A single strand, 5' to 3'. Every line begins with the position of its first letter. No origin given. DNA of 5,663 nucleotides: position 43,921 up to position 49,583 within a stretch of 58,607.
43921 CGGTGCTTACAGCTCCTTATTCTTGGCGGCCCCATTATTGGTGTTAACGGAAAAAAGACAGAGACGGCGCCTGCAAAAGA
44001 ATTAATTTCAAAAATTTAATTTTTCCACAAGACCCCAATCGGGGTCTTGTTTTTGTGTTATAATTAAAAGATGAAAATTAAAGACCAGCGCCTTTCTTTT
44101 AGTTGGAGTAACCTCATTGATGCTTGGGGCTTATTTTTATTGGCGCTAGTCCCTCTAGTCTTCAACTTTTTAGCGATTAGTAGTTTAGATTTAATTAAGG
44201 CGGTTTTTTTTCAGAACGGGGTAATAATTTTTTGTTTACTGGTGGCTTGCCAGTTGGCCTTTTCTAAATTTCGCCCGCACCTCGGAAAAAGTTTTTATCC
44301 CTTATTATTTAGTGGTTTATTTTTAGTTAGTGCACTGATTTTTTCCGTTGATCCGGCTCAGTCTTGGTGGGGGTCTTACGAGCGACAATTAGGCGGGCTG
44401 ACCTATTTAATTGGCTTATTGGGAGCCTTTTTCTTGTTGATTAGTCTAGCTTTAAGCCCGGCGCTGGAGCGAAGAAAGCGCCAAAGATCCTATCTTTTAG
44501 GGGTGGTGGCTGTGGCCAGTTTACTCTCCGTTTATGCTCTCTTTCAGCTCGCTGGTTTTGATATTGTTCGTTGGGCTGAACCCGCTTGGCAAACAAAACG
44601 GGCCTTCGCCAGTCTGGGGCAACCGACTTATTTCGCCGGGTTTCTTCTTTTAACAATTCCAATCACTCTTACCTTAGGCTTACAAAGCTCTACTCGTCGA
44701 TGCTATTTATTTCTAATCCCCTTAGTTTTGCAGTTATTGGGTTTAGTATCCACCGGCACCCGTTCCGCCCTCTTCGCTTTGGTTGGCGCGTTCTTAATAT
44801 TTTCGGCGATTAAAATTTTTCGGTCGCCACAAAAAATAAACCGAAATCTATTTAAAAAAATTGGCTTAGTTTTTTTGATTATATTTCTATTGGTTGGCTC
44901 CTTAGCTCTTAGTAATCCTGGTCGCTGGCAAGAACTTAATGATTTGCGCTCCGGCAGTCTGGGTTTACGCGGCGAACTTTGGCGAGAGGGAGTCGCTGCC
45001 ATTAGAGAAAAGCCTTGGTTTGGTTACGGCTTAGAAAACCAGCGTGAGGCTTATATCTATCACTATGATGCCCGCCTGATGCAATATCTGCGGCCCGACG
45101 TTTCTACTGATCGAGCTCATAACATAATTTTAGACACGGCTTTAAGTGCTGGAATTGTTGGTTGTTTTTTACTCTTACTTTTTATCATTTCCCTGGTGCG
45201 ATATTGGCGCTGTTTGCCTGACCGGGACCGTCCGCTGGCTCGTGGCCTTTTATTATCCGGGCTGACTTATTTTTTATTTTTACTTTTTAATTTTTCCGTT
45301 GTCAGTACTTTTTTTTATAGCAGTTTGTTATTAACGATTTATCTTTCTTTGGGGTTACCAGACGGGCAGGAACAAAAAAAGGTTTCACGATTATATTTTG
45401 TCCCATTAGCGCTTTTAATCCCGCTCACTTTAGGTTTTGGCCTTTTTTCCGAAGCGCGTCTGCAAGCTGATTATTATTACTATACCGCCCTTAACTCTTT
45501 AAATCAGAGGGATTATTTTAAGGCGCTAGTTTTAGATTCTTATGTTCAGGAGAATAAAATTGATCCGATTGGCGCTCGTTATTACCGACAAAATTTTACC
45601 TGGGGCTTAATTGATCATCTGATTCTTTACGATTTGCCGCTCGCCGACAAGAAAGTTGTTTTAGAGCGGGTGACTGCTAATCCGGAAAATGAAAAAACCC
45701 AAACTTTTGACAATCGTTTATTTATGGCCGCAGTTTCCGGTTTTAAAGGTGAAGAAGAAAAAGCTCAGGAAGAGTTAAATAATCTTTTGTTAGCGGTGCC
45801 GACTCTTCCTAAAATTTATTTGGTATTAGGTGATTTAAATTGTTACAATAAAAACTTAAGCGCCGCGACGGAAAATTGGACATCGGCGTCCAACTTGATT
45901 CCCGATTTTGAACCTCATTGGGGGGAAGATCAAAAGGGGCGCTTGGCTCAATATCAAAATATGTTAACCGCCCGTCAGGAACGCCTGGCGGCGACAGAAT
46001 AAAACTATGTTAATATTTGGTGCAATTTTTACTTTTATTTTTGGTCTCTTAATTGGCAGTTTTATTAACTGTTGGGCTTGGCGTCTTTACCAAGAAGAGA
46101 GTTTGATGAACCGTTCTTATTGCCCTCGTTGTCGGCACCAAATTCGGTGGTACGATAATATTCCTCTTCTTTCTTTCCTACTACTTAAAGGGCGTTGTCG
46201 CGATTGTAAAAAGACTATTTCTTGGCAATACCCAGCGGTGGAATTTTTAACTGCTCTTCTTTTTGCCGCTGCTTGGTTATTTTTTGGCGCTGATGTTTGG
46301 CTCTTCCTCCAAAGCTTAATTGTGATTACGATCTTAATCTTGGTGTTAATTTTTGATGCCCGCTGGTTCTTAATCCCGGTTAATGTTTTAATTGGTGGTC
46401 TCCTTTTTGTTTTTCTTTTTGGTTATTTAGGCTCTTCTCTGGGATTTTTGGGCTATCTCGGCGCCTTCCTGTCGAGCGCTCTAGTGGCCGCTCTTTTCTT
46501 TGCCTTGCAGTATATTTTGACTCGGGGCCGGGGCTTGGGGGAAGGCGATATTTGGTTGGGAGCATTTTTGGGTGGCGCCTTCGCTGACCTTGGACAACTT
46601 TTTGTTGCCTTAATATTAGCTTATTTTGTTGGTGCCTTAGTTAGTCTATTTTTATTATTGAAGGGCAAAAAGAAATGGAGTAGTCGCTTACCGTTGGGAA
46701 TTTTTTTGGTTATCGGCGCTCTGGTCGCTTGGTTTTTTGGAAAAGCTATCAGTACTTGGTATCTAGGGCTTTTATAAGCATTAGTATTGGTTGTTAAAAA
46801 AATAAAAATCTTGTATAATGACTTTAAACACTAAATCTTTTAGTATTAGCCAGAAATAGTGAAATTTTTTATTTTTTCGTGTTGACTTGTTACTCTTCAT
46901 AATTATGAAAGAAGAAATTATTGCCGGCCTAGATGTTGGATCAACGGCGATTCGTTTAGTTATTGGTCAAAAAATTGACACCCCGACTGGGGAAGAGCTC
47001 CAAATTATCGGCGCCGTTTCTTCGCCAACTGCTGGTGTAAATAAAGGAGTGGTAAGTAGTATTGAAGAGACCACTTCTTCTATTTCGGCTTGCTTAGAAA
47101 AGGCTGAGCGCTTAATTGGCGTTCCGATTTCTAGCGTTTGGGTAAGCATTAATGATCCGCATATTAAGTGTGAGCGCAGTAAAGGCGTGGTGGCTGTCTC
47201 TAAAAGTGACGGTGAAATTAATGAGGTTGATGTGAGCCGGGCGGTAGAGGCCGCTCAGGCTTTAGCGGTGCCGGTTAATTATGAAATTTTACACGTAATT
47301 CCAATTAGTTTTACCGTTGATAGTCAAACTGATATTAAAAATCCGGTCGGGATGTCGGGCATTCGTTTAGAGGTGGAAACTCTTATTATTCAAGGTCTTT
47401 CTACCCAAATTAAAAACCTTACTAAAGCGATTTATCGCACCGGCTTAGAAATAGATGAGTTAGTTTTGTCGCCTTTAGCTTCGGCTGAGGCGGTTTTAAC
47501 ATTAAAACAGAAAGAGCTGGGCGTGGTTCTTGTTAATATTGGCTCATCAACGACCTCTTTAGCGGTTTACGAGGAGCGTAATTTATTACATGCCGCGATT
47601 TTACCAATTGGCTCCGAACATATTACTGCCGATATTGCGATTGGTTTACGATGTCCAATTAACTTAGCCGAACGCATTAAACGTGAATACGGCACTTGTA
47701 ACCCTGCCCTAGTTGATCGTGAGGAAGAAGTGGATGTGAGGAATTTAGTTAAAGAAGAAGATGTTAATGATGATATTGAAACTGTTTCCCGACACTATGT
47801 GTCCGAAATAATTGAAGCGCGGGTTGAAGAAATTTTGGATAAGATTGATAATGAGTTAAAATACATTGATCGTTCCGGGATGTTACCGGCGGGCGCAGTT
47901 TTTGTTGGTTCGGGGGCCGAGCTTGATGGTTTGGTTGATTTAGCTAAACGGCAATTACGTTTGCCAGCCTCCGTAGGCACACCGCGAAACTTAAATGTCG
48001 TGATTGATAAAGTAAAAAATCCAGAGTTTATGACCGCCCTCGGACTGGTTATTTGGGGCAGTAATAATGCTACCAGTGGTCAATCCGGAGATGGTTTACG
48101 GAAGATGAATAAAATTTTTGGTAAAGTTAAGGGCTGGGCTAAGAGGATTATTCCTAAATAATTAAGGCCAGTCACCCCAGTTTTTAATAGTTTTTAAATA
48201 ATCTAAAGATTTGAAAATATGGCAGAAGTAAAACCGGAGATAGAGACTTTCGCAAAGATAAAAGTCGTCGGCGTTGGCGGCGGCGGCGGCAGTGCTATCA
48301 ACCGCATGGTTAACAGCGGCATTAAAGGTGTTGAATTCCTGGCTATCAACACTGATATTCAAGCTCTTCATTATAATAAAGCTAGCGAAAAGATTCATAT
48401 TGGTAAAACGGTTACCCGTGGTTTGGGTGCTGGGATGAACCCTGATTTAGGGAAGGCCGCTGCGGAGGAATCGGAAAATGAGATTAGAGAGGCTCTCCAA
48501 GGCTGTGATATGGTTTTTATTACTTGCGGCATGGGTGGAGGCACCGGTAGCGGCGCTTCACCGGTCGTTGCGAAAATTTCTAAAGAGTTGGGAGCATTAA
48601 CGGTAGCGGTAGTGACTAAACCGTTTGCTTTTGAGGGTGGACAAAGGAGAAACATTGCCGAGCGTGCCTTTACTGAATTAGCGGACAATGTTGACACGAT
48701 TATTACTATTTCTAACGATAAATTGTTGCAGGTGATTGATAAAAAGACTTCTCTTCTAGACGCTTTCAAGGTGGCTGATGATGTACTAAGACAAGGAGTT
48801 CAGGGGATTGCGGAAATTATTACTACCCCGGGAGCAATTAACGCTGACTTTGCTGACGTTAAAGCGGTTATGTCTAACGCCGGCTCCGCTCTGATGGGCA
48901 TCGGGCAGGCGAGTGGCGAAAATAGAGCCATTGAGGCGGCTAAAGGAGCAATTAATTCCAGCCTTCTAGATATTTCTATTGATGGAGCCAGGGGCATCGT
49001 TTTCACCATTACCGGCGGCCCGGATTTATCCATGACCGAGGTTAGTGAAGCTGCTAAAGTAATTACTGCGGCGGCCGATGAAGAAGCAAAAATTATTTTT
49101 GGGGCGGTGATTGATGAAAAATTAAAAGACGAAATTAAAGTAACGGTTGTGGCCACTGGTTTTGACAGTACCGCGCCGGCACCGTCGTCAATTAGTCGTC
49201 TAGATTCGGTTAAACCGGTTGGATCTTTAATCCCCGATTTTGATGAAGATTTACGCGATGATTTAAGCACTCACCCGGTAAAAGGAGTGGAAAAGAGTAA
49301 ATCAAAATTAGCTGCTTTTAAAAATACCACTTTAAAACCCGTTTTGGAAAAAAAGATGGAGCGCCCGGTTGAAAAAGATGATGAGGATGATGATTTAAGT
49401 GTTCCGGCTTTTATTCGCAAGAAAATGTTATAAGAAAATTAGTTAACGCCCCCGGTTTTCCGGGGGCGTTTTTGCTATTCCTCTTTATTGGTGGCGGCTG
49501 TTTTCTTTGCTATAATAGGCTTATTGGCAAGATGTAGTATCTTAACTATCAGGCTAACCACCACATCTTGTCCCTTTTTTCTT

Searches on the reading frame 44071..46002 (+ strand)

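Call 11: search_protein_families(library=pfam, proteins=[window:44071-46002:+], max_evalue=0.001)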
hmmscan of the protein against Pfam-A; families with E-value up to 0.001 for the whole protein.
window:44071-46002:+ (643 aa): 1 family
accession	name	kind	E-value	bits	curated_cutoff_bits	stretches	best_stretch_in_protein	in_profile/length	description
PF04932.20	Wzy_C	-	4.3e-22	79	31.7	1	218-369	3-149/149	O-Antigen ligase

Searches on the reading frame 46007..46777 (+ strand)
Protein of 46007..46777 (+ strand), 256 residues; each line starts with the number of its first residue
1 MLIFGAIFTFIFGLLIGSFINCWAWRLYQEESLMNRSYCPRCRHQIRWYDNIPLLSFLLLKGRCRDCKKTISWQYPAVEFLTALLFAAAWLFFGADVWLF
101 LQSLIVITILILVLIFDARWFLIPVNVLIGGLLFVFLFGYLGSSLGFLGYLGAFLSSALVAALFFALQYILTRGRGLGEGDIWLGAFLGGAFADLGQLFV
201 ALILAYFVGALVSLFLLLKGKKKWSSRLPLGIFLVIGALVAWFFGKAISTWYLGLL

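Call 11: search_protein_families(library=pfam, proteins=[window:46007-46777:+], max_evalue=0.001)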
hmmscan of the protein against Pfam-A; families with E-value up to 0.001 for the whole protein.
window:46007-46777:+ (256 aa): 3 families
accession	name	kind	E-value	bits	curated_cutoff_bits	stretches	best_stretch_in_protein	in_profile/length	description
PF06750.18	A24_N_bact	-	4.5e-32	110.4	23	1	11-92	1-83/84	Bacterial Peptidase A24 N-terminal domain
PF01478.23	Peptidase_A24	-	4.3e-06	27.5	26.5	1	104-213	1-103/104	Type IV leader peptidase family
PF21202.3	SLX1_C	-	0.00052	20.7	27.2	0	20-50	30-63/65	Structure-specific endonuclease subunit SLX1, C-terminal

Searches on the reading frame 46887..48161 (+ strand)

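Call 11: search_protein_families(library=pfam, proteins=[window:46887-48161:+], max_evalue=0.001)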
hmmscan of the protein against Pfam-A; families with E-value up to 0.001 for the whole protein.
window:46887-48161:+ (424 aa): 2 families
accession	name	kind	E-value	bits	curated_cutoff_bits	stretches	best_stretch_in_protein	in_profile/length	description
PF14450.12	FtsA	-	5.8e-34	117.6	31.8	1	214-386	1-127/127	Cell division protein FtsA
PF02491.25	SHS2_FTSA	-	8.1e-26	90.6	25.4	1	92-168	3-78/79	SHS2 domain inserted in FTSA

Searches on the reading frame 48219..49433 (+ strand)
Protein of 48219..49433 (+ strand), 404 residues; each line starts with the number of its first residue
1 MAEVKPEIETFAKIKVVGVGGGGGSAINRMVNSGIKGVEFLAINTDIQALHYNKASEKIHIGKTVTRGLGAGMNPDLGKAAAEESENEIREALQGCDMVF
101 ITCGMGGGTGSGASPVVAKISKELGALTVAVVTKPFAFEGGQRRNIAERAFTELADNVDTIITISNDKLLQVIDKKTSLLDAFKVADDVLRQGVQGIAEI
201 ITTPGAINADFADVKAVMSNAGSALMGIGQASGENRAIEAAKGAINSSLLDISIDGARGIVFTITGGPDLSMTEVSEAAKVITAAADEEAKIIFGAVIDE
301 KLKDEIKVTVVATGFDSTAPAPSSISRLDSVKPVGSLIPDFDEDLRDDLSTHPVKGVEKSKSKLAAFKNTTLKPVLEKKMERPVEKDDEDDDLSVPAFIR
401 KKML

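Call 12: search_protein_families(library=pfam, proteins=[window:48219-49433:+], max_evalue=0.001)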
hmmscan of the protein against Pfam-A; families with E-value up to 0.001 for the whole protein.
window:48219-49433:+ (404 aa): 2 families
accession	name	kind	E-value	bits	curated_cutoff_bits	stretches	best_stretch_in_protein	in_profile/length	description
PF00091.31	Tubulin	-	5.1e-50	170.8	33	1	13-173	1-189/190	Tubulin/FtsZ family, GTPase domain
PF12327.13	FtsZ_C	-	6.8e-35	119.7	27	1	222-316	1-95/95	FtsZ family, C-terminal domain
